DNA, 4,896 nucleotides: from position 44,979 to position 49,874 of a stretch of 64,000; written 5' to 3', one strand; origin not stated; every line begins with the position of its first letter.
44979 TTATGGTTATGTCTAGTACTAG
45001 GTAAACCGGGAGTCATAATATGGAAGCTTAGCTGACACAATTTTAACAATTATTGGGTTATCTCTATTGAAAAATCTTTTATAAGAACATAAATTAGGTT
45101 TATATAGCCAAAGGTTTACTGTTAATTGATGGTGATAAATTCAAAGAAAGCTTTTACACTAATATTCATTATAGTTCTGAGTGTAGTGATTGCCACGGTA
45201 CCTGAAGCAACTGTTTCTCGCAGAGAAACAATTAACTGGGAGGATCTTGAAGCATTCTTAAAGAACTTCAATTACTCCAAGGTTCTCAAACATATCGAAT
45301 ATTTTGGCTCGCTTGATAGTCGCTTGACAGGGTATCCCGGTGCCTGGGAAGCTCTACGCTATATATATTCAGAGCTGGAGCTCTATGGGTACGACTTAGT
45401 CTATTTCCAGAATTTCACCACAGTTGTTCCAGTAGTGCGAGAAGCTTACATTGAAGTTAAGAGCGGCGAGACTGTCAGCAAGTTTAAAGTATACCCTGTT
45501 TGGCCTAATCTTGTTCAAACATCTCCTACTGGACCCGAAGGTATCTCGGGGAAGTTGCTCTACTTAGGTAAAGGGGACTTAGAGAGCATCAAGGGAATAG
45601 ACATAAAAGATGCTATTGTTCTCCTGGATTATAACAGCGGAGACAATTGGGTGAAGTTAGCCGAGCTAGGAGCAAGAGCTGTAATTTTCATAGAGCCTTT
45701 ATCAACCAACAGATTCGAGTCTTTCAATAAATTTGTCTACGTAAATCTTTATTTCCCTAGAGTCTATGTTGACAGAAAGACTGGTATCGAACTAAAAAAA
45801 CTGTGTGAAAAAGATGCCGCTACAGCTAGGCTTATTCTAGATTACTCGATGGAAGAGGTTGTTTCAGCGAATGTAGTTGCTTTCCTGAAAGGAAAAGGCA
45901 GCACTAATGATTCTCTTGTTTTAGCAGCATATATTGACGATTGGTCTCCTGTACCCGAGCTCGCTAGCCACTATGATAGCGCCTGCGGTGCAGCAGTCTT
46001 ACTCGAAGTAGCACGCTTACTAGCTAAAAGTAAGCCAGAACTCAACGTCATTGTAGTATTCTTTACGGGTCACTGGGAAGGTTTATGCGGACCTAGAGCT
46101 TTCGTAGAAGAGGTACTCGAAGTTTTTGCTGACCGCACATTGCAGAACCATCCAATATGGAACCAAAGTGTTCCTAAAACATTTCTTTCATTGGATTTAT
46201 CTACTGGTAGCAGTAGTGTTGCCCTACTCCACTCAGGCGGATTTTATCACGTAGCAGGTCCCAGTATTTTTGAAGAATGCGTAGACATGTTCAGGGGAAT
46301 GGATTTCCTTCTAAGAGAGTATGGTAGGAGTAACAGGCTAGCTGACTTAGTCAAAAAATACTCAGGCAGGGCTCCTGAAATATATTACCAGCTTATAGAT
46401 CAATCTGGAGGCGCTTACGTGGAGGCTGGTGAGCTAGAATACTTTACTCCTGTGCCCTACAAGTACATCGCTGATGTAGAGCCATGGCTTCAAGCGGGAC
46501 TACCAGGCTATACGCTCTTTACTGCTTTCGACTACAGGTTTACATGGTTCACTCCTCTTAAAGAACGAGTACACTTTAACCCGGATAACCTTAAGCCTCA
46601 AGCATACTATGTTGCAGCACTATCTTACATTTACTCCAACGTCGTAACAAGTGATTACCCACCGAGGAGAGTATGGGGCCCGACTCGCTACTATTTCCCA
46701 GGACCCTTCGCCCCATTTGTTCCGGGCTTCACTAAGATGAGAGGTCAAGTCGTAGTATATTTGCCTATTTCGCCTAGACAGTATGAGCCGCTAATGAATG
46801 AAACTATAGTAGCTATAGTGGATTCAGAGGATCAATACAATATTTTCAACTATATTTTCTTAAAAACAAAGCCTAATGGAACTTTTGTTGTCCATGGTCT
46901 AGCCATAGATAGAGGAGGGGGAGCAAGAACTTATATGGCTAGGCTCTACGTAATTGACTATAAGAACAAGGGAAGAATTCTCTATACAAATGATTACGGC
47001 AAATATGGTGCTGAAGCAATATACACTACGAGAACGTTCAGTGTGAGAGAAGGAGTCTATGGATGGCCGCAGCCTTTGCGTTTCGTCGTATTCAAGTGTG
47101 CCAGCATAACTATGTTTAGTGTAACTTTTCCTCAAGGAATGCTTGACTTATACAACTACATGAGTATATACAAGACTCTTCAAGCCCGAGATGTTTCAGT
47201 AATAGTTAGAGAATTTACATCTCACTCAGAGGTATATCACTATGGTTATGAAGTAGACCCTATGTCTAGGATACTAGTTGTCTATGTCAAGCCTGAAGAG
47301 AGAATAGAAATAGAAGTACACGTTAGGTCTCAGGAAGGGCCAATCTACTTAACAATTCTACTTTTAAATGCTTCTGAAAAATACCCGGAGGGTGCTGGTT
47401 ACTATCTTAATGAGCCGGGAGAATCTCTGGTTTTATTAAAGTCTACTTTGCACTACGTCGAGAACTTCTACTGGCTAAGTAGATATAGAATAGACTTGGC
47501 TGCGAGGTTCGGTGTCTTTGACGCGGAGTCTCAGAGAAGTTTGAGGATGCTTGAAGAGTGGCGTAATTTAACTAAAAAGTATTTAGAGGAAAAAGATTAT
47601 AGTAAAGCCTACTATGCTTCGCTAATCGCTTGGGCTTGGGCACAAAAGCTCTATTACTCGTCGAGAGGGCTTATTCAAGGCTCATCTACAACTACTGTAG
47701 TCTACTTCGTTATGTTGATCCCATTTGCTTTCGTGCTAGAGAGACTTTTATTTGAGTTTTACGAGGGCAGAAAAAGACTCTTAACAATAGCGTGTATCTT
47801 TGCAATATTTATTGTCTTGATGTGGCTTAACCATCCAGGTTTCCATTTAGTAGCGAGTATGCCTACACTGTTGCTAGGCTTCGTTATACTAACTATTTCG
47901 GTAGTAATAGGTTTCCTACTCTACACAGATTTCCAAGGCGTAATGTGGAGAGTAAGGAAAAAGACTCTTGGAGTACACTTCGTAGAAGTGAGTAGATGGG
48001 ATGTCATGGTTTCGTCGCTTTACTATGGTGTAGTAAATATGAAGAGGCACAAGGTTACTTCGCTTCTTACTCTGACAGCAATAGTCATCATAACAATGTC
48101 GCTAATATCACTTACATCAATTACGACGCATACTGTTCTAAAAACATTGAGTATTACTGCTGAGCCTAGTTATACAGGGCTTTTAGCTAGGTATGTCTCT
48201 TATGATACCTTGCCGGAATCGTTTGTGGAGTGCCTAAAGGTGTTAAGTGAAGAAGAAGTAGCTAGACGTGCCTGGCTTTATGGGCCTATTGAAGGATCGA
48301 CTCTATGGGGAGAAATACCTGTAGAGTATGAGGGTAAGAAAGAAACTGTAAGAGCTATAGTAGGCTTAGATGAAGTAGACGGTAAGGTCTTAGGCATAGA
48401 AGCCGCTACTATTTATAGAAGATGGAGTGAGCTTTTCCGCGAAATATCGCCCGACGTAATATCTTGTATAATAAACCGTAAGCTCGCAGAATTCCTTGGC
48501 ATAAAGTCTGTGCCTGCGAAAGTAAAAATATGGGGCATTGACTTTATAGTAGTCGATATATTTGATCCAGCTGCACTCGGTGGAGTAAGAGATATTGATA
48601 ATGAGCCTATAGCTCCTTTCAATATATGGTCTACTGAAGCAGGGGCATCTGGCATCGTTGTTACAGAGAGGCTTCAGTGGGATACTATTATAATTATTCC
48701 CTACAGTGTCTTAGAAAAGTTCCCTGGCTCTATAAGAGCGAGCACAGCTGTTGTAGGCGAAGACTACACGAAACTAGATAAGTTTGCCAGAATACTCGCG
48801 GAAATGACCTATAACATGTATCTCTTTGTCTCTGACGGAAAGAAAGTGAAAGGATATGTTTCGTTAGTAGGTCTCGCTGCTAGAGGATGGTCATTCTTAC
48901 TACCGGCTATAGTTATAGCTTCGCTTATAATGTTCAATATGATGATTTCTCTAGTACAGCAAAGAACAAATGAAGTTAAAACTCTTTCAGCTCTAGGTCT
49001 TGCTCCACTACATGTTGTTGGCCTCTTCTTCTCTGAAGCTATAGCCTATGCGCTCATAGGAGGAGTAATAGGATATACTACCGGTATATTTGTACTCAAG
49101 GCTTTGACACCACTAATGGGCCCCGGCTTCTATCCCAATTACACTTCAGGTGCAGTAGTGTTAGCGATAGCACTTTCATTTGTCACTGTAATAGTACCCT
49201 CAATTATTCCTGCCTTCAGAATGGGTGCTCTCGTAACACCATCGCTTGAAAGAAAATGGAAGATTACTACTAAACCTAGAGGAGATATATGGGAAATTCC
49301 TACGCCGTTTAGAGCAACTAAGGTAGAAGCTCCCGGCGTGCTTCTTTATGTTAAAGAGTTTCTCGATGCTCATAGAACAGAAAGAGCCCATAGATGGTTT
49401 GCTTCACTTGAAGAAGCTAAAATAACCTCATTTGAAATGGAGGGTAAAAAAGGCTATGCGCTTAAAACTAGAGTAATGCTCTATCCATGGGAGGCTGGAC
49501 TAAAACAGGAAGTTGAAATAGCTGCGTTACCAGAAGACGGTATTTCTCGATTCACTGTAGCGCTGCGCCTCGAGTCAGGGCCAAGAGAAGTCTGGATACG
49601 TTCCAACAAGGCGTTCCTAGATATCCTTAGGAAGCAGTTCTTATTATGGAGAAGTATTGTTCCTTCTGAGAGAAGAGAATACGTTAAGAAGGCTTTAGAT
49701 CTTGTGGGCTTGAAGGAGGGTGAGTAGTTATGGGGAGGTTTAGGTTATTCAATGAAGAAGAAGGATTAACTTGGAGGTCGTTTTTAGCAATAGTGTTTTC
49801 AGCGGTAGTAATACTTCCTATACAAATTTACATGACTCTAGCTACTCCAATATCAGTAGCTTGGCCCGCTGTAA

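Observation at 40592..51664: Repeated two-gene module: an FtsX-like permease followed by a ~650-aa polytopic paralogue carrying an E-I-E-[RK]-LPFP loop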

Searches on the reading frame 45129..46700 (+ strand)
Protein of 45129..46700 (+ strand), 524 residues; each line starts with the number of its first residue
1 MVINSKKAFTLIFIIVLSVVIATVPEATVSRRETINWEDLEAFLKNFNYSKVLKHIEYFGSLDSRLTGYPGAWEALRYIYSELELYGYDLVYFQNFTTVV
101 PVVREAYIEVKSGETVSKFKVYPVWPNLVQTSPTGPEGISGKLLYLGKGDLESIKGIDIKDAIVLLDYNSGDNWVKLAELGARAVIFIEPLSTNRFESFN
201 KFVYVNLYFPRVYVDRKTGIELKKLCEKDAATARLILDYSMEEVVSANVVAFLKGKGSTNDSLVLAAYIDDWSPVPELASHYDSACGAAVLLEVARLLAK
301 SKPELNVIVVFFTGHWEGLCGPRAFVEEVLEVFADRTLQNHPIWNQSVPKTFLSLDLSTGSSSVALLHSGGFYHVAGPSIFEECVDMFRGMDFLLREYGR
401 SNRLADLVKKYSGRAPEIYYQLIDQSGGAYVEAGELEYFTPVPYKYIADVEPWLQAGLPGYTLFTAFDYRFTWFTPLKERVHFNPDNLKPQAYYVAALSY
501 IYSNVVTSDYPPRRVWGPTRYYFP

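Call 76: search_solved_structures(query=window:45129-46700:+, max_evalue=0.001, show_alignments=1)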
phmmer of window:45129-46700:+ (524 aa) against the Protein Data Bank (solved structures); distinct sequences matched with E-value up to 0.001: 3.
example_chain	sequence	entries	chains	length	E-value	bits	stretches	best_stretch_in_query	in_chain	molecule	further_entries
2ek8_A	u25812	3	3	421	6.8e-10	41.5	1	59-337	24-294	Aminopeptidase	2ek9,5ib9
9oqa_A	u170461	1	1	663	2.7e-06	29.7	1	246-329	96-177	Autotransporter domain-containing protein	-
3iib_A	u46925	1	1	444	0.00072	21.6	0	242-328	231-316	Peptidase M28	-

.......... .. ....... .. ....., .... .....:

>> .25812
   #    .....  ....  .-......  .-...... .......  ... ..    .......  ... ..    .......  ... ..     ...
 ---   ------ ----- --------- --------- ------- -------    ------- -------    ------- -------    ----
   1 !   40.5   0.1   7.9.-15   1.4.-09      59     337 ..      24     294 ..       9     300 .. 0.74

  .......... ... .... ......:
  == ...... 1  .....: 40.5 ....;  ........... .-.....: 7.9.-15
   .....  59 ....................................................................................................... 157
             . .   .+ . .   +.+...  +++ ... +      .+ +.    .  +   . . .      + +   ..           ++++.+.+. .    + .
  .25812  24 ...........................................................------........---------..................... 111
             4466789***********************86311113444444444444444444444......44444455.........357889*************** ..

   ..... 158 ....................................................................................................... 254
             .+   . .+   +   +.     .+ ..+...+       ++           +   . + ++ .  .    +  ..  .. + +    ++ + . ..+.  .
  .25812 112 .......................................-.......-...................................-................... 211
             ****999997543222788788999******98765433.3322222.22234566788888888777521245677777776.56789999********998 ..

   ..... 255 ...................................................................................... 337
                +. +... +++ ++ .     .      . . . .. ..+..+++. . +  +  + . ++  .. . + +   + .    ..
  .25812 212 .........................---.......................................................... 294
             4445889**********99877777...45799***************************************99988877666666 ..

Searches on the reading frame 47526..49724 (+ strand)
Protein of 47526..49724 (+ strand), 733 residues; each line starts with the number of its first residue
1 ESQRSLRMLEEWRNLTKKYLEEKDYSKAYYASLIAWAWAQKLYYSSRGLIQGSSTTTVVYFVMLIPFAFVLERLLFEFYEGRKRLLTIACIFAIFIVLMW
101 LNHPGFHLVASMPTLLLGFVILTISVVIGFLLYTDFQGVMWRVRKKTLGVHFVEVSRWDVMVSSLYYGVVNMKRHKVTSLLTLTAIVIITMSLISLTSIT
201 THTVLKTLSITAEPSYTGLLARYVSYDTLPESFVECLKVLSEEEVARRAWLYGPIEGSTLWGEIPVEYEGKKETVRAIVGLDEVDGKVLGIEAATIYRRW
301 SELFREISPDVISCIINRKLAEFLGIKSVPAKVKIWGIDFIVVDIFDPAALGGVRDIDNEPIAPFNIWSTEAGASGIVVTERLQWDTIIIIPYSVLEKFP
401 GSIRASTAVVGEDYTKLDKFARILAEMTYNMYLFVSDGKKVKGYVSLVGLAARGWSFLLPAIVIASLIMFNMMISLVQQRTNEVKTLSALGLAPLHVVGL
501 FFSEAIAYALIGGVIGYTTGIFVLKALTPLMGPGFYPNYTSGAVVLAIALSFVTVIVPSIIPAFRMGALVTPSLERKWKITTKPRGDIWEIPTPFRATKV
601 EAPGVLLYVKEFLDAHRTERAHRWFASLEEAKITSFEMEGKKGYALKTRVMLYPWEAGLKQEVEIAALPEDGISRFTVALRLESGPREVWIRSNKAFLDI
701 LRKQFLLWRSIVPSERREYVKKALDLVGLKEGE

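Call 55: predict_structure(alignment_id=A4)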
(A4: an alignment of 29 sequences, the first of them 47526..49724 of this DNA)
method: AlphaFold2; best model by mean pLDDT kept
length: 733 residues; sequences in the alignment: 29
mean_pLDDT: 84.7   pTM: 0.65
mean pLDDT of the five models: 84.7, 83.0, 81.5, 80.8, 80.1
residues with pLDDT >= 90: 283; 70-90: 380; 50-70: 52; < 50: 18
segments of 3 or more residues with pLDDT < 50: 256-260, 372-377, 572-576
pLDDT, mean of each block of 10 residues (from residue 1): 88 96 96 93 83 80 88 87 86 88 78 72 78 78 74 63 84 88 89 78 85 90 91 92 93 64 86 94 92 88 85 95 93 93 94 90 83 49 92 93 94 93 90 92 87 75 82 84 73 78 91 91 85 66 76 86 80 55 91 87 92 80 81 87 92 89 93 90 94 89 82 85 80 47
secondary structure, 60 per line:
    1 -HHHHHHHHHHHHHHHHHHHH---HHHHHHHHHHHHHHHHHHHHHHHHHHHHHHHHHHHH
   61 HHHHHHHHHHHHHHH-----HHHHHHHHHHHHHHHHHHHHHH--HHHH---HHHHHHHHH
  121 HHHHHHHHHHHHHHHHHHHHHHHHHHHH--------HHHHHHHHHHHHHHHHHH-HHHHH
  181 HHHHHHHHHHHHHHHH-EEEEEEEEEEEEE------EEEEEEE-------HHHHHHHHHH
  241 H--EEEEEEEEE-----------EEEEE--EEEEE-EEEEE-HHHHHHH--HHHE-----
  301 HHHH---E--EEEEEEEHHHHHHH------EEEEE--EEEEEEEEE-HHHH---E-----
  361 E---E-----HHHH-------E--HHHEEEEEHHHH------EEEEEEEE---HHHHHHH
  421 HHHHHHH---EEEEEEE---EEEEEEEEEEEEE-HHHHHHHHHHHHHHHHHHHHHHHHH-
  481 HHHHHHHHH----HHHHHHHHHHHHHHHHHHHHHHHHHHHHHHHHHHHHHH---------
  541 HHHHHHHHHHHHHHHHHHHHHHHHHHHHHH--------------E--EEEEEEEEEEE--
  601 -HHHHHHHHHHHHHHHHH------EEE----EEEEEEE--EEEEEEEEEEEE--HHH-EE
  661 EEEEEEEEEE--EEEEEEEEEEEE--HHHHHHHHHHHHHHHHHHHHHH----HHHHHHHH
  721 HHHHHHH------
elements in order (helices of 4 or more, strands of 3 or more residues): H2-21 H25-75 H81-102 H105-108 H112-148 H157-174 H176-196 E198-210 E217-223 H231-241 E244-252 E264-268 E271-275 E277-281 H283-289 H301-304 E311-317 H318-324 E331-335 E338-346 H348-351 H371-374 E388-392 H393-396 E403-410 H414-427 E431-437 E441-453 H455-479 H481-489 H494-531 H541-570 E588-598 H602-618 E625-627 E632-638 E641-652 E659-670 E673-684 H687-708 H713-727

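Call 58: fold_search(model_id=the predicted structure, library=pdb)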
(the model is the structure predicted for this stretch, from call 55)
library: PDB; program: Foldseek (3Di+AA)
matches with E <= 10: 915; with E <= 0.001: 29
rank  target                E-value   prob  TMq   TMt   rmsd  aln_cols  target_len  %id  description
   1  5gko_A                1.6e-10  1.00  0.21  0.24  18.4       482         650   13  Crystal structure of tripartite-type ABC transporter, MacB from Acinetobacter baumannii (released 2017-11-15)
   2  9rld_E                4.5e-09  1.00  0.20  0.33  20.1       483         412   12  LolCDE complex with Lpp lipoprotein (released 2026-01-21)
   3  9rlc_E                4.5e-09  1.00  0.19  0.31  20.2       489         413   11  LolCDE complex with Lpp lipoprotein (released 2026-01-21)
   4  5xu1_M                9.0e-09  1.00  0.20  0.34  19.7       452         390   16  Structure of a non-canonical ABC transporter from Streptococcus pneumoniae R6 (released 2018-01-24)
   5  5lil_B                1.2e-08  1.00  0.22  0.26  20.0       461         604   15  Structure of Aggregatibacter actinomycetemcomitans MacB bound to ATPyS (P21) (released 2017-11-15)
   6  9rld_C                1.3e-08  1.00  0.20  0.35  18.3       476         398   13  LolCDE complex with Lpp lipoprotein (released 2026-01-21)
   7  5lj7_B                2.3e-08  1.00  0.22  0.26  19.8       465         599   15  Structure of Aggregatibacter actinomycetemcomitans MacB bound to ATP (P21) (released 2017-11-15)
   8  5nik_J                2.4e-08  1.00  0.21  0.24  19.7       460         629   15  Structure of the MacAB-TolC ABC-type tripartite multidrug efflux pump (released 2017-05-24)
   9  7mdx_A                2.5e-08  1.00  0.20  0.36  18.1       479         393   13  LolCDE nucleotide-free (released 2021-08-11)
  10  9xro_E                3.7e-08  1.00  0.18  0.32  21.1       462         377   13  LolCDE in complex with SMT-738_3 (released 2026-03-18)
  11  7arh_C                7.4e-08  1.00  0.19  0.34  17.5       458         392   13  LolCDE in complex with lipoprotein (released 2021-04-07)
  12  9rli_E                1.4e-07  1.00  0.19  0.32  20.2       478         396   11  LolCDEdelta(235-252) complex with Pal lipoprotein (released 2026-01-21)
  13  7v8i_C                4.0e-07  1.00  0.19  0.32  20.0       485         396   13  LolCD(E171Q)E with bound AMPPNP in nanodiscs (released 2022-08-31)
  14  7arh_E                8.8e-07  1.00  0.17  0.28  20.2       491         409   10  LolCDE in complex with lipoprotein (released 2021-04-07)
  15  5xu1_S                1.0e-06  1.00  0.20  0.37  19.0       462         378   17  Structure of a non-canonical ABC transporter from Streptococcus pneumoniae R6 (released 2018-01-24)
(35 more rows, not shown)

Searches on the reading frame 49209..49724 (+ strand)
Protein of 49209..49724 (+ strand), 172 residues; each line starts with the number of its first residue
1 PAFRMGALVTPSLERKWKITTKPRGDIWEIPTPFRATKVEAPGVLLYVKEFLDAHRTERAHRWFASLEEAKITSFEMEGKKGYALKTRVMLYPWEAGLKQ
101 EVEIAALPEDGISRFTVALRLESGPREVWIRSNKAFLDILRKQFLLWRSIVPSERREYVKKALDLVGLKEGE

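Call 62: search_protein_representatives(protein=window:49209-49724:+)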
Query: 172 residues. Proteins with E-value up to 0.001 (for the whole library): 1289; up to 1e-10: 794; up to 1e-30: 11. The best 150 are listed.
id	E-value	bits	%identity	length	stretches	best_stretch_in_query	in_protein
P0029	3.7e-107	371.5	100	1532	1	1-172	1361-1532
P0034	6.6e-53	194.9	56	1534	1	1-167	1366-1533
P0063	5.3e-36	139.9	47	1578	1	6-162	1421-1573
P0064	2.0e-33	131.5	43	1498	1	1-163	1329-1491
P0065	3.9e-32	127.3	42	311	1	3-169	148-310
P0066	4.4e-32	127.2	46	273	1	1-162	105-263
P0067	9.8e-32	126.0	47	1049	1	1-161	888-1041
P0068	2.0e-31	125.0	42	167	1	4-160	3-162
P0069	3.1e-31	124.4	42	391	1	1-161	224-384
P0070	6.8e-31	123.3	42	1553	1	1-162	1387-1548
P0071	1.0e-30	122.7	42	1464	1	1-164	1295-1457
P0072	1.1e-30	122.6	47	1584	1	1-165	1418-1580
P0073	1.8e-30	121.9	46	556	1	1-163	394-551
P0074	1.9e-30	121.9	44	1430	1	1-165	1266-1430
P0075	7.9e-30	119.8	42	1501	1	1-159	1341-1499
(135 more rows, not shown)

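Call 79: search_solved_structures(query=A5, max_evalue=10)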
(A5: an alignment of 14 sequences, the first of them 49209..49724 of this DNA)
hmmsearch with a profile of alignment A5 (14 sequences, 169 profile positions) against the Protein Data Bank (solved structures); distinct sequences matched with E-value up to 10: 1.
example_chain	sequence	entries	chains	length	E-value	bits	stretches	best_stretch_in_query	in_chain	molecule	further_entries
9wyu_A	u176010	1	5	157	0.42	13.5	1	42-120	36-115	Anti-Parallel Protein 10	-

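Call 80: search_protein_families(library=pfam, alignment_id=A5, max_evalue=10)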
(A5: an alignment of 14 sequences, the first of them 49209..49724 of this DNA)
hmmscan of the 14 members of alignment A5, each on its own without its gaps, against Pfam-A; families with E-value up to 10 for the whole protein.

A. member 1, window:49209-49724:+ (172 aa): 0 families

B. families by the number of members that match (of 14 scanned): 7 families
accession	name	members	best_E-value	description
PF00505.25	HMG_box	2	0.037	HMG (high mobility group) box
PF05295.16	Luciferase_N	1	0.014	Luciferase/LBP N-terminal domain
PF09011.16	HMG_box_2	1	0.015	HMG-box domain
PF01951.21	Archease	1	0.034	Archease protein family (MTH1598/TM1083)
PF19755.4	DUF6242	1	0.097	Domain of unknown function (DUF6242)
PF09681.16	Phage_rep_org_N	1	0.12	N-terminal phage replisome organiser (Phage_rep_org_N)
PF14713.11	DUF4464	1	0.14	Domain of unknown function (DUF4464)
